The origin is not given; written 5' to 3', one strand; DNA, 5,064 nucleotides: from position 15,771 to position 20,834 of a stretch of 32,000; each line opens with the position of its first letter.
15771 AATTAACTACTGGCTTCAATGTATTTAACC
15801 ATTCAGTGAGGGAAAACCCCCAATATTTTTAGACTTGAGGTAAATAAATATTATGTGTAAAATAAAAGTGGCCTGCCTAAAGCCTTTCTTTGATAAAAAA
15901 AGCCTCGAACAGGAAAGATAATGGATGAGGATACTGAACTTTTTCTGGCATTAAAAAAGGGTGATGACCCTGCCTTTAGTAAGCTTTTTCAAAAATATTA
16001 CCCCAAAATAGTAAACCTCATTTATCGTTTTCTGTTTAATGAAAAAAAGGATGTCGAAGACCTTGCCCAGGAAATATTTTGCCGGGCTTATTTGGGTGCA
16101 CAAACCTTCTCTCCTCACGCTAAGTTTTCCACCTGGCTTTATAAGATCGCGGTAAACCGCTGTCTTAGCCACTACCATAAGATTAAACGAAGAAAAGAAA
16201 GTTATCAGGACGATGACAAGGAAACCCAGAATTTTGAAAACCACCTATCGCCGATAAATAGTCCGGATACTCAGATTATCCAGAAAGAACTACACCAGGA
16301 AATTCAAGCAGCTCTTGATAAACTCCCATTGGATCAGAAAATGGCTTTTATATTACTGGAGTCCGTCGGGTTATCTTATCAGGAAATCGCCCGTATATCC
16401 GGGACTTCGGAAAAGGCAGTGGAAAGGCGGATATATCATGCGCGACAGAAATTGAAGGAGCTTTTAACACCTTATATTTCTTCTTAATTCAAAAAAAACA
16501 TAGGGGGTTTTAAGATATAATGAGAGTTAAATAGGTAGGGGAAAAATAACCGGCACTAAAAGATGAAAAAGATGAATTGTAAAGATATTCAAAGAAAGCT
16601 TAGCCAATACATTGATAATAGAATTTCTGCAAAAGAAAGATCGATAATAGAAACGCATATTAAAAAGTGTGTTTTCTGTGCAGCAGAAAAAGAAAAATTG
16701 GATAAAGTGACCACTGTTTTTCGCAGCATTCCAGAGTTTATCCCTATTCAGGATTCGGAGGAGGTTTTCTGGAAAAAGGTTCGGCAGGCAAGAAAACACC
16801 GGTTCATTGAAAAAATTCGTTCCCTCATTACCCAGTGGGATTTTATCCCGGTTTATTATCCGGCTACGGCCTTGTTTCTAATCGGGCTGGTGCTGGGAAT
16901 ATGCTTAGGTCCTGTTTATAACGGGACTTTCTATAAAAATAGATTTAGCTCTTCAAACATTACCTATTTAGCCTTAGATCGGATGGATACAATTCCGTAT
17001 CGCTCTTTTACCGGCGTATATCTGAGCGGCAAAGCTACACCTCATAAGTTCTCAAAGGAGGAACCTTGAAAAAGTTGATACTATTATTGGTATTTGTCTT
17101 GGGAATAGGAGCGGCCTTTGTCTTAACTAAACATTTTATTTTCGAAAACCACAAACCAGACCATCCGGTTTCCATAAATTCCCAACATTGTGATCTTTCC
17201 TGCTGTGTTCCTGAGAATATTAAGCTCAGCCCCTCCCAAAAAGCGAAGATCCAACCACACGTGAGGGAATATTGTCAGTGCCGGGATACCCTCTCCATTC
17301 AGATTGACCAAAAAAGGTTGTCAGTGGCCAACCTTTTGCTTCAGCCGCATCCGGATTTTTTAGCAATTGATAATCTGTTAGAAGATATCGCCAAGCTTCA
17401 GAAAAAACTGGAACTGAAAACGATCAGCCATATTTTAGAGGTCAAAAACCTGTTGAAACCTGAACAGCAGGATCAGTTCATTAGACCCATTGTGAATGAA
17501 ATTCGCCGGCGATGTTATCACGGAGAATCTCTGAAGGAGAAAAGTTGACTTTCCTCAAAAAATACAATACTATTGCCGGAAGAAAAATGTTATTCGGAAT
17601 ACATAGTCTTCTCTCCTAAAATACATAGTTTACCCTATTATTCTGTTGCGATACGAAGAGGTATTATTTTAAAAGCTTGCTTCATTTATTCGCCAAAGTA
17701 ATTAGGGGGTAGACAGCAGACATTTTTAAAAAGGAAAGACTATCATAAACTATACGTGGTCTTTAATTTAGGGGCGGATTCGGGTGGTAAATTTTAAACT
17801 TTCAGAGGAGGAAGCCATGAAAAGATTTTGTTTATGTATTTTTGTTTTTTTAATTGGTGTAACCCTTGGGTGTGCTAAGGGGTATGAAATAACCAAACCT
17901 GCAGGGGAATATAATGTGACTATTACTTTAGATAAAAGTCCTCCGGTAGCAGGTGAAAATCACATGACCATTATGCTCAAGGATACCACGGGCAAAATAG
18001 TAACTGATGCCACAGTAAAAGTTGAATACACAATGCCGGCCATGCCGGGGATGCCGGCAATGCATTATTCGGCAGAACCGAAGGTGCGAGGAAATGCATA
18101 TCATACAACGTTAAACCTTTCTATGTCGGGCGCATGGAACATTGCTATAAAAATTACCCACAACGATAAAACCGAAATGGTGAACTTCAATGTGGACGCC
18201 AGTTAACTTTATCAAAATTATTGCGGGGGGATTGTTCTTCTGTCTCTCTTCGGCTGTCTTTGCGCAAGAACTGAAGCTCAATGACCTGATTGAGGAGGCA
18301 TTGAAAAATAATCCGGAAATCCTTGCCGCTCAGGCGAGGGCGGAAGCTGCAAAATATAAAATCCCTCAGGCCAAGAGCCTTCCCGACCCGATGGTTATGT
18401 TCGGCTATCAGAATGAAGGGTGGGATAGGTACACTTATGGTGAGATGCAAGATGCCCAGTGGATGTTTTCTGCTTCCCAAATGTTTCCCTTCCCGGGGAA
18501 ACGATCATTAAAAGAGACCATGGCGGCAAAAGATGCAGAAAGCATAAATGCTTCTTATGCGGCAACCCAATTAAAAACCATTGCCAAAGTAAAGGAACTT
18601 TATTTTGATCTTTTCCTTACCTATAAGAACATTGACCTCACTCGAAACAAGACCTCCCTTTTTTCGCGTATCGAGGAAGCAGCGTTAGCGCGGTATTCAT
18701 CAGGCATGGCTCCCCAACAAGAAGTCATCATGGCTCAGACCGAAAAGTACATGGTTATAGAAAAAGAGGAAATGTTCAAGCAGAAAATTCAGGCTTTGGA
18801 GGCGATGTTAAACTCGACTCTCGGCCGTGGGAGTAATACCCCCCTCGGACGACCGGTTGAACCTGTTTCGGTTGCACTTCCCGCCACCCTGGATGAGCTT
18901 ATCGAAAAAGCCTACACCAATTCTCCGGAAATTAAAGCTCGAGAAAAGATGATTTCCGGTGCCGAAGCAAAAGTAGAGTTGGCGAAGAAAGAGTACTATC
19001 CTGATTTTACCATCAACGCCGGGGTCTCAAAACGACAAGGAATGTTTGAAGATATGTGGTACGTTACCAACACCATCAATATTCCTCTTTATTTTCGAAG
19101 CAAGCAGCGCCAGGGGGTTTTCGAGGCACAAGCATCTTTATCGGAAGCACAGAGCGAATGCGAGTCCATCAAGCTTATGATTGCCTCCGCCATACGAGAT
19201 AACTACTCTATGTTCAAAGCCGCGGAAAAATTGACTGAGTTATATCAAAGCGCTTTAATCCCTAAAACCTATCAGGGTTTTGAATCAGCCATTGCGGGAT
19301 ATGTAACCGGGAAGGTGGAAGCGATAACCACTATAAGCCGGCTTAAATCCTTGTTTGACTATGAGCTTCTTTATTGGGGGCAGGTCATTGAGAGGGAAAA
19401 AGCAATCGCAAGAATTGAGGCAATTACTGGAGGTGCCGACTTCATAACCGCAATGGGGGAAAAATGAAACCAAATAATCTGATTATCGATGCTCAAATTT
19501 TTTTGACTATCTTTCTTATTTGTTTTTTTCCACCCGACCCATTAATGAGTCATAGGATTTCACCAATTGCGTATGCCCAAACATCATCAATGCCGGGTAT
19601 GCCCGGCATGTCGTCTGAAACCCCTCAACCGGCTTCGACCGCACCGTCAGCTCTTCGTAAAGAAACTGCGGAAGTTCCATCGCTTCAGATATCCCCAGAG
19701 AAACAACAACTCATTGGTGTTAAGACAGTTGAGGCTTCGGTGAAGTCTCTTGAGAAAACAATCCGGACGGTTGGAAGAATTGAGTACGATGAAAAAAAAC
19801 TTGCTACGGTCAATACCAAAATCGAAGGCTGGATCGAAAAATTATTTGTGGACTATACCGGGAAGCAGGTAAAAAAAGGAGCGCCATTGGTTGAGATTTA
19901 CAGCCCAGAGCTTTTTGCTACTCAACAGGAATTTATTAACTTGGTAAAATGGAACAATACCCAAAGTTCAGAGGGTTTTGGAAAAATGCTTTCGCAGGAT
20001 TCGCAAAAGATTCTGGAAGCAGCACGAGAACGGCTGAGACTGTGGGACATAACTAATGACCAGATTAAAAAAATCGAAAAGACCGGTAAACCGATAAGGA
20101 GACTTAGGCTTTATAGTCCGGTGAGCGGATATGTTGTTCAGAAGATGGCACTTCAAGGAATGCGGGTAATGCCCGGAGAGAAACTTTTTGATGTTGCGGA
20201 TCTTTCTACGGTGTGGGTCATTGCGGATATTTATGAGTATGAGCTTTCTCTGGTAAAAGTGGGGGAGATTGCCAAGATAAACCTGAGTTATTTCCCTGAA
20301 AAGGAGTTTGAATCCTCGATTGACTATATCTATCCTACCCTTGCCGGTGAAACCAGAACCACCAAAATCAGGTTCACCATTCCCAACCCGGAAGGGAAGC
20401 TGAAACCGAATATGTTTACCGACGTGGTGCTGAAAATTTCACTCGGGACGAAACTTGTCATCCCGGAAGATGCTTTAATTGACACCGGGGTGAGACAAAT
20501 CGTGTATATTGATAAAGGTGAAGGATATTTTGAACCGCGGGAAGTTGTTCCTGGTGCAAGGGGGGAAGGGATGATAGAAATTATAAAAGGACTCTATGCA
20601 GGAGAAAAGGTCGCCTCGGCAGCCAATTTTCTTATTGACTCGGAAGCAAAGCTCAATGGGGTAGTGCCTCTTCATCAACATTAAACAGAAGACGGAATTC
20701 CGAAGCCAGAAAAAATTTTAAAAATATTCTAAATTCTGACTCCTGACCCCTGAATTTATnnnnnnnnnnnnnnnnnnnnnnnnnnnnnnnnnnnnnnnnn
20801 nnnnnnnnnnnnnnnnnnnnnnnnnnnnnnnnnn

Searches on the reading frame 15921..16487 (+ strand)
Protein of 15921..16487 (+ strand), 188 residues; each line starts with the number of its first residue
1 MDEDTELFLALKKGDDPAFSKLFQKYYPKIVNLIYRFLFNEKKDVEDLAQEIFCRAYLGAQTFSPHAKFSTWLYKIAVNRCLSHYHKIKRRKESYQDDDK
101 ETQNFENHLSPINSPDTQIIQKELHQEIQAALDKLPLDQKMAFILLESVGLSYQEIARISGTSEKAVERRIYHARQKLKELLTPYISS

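Call 52: search_protein_families(library=pfam, proteins=[window:15921-16487:+], max_evalue=0.001)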
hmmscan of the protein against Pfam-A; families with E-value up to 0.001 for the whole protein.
window:15921-16487:+ (188 aa): 5 families
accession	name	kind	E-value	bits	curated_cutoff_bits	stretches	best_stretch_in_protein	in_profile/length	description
PF04542.20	Sigma70_r2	-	3e-16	59.4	24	1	22-90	1-70/71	Sigma-70 region 2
PF08281.18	Sigma70_r4_2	-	2.1e-15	56.5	25.7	1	126-178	2-54/54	Sigma-70, region 4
PF07638.17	Sigma70_ECF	-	4e-09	37.1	21.1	1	4-180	4-181/185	ECF sigma factor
PF04545.22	Sigma70_r4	-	4e-05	23.5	24.1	1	131-180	1-50/50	Sigma-70, region 4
PF20432.4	Xre-like-HTH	-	0.00061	20.5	25.8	0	129-178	4-50/63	Antitoxin Xre-like helix-turn-helix domain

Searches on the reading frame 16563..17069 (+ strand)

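Call 52: search_protein_families(library=pfam, proteins=[window:16563-17069:+], max_evalue=0.001)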
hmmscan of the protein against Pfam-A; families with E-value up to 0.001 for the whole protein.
window:16563-17069:+ (168 aa): 1 family
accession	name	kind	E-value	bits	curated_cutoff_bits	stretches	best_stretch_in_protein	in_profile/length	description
PF13490.11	zf-HC2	-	9.1e-07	29.3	22.2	1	6-36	1-31/35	Putative zinc-finger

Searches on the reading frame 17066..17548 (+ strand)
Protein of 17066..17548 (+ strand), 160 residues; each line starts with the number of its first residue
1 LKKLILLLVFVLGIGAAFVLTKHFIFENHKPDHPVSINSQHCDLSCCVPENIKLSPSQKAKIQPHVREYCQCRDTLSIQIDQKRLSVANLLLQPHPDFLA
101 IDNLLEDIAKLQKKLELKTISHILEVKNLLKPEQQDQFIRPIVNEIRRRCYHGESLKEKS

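Call 52: search_protein_families(library=pfam, proteins=[window:17066-17548:+], max_evalue=0.001)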
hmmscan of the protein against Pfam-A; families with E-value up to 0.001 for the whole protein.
window:17066-17548:+ (160 aa): 1 family
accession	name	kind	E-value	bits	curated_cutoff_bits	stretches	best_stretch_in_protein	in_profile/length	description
PF13801.11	Metal_resist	-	1.8e-09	38.3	29.2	1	50-136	38-124/125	Heavy-metal resistance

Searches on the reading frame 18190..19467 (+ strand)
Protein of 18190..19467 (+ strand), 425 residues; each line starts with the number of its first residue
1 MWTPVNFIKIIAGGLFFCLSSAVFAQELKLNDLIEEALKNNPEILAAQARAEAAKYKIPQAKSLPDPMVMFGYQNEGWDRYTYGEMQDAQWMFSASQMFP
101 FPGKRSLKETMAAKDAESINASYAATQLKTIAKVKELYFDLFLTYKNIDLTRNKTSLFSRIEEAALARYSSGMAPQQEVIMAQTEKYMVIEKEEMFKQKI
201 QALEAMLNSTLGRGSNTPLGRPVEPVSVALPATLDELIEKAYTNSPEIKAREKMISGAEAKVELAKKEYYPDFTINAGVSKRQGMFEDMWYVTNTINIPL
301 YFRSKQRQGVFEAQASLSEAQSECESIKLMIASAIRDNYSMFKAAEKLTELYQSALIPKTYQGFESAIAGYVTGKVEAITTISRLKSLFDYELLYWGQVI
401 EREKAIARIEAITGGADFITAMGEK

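Call 52: search_protein_families(library=pfam, proteins=[window:18190-19467:+], max_evalue=0.001)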
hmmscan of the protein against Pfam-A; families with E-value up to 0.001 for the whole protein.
window:18190-19467:+ (425 aa): 1 family
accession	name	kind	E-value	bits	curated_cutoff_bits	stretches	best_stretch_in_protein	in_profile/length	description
PF02321.23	OEP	-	2.1e-42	145.5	22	2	30-212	1-187/187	Outer membrane efflux protein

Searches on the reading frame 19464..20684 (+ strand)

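Call 52: search_protein_families(library=pfam, proteins=[window:19464-20684:+], max_evalue=0.001)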
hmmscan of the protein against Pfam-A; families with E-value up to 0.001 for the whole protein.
window:19464-20684:+ (406 aa): 3 families
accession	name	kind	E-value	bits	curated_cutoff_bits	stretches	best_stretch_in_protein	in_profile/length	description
PF16576.10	HlyD_D23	-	4.5e-82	274.9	30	1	96-318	2-213/214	Barrel-sandwich domain of CusB or HlyD membrane-fusion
PF13437.12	HlyD_3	-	2.5e-12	47.9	22.2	1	216-315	2-105/106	HlyD family secretion protein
PF16572.11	HlyD_D4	-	1.5e-05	25.1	26.4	1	143-209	2-54/55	Long alpha hairpin domain of cation efflux system protein, CusB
